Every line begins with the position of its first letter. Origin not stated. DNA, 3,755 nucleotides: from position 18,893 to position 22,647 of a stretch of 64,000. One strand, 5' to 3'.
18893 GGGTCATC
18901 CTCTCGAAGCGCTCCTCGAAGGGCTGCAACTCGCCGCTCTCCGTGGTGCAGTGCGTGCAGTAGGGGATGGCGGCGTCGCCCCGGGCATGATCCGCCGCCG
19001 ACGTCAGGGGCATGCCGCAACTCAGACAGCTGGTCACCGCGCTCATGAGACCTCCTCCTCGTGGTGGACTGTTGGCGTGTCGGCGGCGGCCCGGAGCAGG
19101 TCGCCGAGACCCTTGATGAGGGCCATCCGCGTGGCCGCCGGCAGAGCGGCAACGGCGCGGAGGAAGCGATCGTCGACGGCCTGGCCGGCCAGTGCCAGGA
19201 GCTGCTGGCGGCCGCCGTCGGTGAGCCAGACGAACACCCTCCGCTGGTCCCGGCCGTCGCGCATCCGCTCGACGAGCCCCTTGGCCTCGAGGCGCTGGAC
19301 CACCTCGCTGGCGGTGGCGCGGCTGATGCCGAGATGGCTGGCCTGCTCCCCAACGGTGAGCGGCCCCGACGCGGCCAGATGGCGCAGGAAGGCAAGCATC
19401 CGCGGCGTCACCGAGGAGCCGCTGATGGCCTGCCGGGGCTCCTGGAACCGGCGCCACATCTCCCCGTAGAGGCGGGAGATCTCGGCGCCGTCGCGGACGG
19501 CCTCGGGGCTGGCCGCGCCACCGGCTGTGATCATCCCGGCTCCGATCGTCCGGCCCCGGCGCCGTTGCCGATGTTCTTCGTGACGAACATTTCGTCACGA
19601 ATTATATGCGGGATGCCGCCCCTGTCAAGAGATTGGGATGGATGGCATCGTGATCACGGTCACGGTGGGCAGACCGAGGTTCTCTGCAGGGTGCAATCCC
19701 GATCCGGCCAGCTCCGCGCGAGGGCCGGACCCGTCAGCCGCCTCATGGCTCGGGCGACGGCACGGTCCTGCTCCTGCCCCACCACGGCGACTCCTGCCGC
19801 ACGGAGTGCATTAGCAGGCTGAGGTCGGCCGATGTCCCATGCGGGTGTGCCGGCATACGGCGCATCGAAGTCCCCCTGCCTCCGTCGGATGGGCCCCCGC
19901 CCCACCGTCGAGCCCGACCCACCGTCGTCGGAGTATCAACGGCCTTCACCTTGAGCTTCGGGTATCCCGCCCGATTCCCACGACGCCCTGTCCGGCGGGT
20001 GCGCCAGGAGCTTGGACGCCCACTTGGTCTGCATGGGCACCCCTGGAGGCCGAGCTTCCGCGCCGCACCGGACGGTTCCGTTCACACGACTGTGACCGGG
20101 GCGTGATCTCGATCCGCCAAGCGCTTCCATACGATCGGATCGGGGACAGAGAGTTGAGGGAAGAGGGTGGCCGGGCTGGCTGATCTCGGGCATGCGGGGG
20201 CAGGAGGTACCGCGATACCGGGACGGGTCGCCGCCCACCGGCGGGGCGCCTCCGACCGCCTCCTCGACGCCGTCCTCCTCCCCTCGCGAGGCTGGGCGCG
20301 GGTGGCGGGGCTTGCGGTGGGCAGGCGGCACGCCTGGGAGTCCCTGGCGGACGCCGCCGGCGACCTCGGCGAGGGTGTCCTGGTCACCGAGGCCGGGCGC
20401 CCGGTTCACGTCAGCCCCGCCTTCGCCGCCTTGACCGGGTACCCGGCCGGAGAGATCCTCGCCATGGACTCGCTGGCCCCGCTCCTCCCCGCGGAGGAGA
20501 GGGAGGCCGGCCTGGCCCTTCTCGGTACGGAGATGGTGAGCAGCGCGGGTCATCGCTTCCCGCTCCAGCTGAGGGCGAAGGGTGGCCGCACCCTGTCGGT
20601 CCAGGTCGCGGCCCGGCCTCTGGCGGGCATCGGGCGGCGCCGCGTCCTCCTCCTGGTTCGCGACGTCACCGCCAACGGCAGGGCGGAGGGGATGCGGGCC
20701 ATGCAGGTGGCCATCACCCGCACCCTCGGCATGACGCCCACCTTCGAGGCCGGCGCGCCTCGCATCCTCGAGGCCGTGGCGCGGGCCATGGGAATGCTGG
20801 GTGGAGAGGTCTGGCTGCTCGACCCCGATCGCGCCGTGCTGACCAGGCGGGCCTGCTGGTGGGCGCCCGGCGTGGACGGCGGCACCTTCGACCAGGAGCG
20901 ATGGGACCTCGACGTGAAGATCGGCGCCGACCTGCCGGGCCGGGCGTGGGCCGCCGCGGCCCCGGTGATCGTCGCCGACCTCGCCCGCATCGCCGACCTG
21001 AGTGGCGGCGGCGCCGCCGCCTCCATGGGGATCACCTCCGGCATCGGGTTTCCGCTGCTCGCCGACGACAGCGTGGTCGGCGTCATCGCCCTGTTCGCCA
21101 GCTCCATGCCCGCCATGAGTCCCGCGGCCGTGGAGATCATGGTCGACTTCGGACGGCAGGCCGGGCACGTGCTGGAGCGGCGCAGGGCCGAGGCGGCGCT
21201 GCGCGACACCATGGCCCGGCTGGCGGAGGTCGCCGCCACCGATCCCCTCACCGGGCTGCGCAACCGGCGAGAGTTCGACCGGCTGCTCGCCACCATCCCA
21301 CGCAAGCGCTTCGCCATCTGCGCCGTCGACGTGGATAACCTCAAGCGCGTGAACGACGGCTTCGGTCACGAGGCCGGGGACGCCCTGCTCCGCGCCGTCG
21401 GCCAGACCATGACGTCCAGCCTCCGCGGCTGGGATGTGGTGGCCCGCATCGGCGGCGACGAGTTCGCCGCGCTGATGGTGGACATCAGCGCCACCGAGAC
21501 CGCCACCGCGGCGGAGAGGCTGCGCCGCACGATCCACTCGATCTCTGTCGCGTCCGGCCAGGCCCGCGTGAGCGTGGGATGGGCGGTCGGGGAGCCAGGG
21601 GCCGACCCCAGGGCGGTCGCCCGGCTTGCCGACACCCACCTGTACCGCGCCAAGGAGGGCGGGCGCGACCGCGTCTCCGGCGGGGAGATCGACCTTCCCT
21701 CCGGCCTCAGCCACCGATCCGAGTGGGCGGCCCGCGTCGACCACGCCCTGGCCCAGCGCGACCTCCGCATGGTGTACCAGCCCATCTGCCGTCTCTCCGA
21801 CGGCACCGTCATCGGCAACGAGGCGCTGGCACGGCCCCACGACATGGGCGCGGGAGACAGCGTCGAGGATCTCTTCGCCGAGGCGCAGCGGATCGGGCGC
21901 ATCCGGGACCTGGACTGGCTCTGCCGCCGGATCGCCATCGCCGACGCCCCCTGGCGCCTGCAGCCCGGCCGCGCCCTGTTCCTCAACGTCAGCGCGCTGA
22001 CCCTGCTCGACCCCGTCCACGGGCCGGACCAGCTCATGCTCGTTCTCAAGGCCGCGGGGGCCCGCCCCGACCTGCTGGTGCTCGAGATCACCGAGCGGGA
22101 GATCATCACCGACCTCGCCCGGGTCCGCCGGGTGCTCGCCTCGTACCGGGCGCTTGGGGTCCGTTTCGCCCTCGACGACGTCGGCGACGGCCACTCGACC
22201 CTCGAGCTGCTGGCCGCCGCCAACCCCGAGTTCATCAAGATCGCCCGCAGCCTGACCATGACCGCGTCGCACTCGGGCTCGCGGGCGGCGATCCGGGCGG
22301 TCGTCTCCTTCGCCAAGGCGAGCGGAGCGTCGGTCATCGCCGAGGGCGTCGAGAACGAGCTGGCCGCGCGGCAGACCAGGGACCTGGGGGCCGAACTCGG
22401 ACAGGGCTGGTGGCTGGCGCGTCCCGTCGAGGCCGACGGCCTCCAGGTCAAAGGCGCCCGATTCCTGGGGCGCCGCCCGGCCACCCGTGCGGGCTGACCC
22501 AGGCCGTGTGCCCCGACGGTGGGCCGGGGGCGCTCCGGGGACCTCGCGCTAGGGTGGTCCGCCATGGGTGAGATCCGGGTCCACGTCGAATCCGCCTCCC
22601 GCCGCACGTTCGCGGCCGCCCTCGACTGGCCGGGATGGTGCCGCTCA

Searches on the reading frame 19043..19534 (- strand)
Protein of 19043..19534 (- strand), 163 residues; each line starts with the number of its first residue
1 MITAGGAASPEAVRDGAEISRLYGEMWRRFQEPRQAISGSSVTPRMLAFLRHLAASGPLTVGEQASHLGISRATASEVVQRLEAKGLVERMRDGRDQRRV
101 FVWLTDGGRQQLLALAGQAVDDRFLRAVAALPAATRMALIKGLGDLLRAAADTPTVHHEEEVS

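Call 28: search_protein_families(library=pfam, proteins=[window:19043-19534:-], max_evalue=0.00001)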
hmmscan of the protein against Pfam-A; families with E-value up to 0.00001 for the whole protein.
window:19043-19534:- (163 aa): 7 families
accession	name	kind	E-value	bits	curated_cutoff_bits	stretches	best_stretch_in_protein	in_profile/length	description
PF12802.13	MarR_2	-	1.3e-12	48.1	27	1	42-99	3-61/61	MarR family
PF01047.28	MarR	-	1.7e-12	47.5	24.6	1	43-100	2-59/59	MarR family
PF01978.25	TrmB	-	2.9e-07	30.7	25.6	1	53-92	17-56/68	Sugar-specific transcriptional regulator TrmB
PF09339.16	HTH_IclR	-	1e-06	28.8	22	1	45-90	4-50/52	IclR helix-turn-helix domain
PF13545.12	HTH_Crp_2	-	5.3e-06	26.7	27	1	48-92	5-55/70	Crp-like helix-turn-helix domain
PF25212.1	HVO_A0114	-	7.6e-06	26.1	27.6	0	40-103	18-80/84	HVO_A0114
PF22381.2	Staph_reg_Sar_Rot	-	8.5e-06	26.2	27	0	67-111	36-81/85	Transcriptional regulator SarA/Rot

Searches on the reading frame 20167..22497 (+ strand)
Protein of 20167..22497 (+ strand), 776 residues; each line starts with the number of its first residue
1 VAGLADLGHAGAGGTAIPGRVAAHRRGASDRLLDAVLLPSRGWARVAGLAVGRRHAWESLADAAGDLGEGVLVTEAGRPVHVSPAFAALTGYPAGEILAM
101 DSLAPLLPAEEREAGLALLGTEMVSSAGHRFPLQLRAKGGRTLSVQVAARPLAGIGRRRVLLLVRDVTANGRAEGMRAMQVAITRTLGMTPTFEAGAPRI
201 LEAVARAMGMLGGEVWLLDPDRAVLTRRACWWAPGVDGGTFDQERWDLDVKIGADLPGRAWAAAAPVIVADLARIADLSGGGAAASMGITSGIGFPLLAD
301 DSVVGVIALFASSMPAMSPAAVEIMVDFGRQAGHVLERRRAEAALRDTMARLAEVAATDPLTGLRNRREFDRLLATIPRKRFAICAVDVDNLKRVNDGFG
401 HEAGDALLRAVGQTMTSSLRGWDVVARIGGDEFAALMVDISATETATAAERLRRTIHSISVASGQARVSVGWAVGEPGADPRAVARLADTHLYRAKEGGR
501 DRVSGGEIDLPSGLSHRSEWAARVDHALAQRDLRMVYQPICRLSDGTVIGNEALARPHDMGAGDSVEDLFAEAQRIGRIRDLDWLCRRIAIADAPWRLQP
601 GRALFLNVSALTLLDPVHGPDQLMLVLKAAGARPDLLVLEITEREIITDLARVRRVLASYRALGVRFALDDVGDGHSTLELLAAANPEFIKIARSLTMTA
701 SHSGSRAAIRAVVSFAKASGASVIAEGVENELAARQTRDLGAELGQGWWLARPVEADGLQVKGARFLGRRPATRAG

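Call 29: search_protein_families(library=pfam, proteins=[window:20167-22497:+], max_evalue=0.00001)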
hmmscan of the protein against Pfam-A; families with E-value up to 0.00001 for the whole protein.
window:20167-22497:+ (776 aa): 5 families
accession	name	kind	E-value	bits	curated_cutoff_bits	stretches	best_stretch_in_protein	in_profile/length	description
PF00563.25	EAL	-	2.9e-47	161.5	31.3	1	523-753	3-236/236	EAL domain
PF00990.26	GGDEF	-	4.8e-32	111.4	23.8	1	356-502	1-161/161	Diguanylate cyclase, GGDEF domain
PF13185.12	GAF_2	-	1.3e-12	48.5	28.6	1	198-337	9-136/136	GAF domain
PF13426.13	PAS_9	-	1.5e-06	28.9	27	1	69-169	2-103/103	PAS domain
PF01590.32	GAF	-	2.5e-06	28.5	22.4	0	199-334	8-131/133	GAF domain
